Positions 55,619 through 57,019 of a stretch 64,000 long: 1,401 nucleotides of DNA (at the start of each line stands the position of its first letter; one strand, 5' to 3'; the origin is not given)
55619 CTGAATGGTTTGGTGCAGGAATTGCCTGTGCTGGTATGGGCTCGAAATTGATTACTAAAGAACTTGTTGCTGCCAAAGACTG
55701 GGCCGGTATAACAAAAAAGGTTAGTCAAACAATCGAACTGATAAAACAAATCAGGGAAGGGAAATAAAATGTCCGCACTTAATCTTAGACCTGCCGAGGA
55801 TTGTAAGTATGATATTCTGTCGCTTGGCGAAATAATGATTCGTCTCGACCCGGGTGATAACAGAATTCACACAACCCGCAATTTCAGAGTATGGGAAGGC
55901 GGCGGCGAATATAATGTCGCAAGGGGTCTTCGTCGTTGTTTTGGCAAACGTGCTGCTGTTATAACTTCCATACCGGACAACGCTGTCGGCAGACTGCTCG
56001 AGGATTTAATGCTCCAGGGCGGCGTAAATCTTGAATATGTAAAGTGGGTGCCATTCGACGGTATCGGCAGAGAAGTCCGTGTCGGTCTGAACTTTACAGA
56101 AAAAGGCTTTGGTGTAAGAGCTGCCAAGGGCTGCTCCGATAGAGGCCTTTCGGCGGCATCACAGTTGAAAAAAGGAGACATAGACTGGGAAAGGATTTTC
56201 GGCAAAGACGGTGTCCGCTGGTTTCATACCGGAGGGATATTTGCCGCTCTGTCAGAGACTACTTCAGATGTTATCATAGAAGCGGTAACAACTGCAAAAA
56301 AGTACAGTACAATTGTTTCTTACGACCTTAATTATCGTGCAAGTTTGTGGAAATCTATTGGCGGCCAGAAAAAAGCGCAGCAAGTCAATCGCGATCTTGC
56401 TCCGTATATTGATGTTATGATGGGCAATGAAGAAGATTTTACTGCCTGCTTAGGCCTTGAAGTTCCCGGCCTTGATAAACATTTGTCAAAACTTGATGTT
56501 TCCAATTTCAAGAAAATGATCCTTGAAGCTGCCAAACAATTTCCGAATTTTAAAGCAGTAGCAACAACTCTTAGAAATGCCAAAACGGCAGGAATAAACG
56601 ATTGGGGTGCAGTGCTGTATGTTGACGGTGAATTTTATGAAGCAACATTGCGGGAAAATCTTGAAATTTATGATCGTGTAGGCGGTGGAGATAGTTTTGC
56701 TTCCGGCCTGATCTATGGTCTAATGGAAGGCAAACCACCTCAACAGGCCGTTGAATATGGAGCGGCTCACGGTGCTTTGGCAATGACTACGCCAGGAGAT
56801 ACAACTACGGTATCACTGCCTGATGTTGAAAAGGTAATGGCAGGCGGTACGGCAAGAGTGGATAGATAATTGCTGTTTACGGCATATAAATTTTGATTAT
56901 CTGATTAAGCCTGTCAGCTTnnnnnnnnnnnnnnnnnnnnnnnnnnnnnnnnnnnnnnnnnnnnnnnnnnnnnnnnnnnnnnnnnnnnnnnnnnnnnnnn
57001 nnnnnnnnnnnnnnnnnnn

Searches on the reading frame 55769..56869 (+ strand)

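Call 59: search_protein_families(library=pfam, proteins=[window:55769-56869:+], max_evalue=0.00001)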
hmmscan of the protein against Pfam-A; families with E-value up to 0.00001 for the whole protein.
window:55769-56869:+ (366 aa): 1 family
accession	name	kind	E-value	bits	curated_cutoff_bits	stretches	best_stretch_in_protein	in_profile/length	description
PF00294.29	PfkB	-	2.3e-24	86.7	25.8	1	15-347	3-298/302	pfkB family carbohydrate kinase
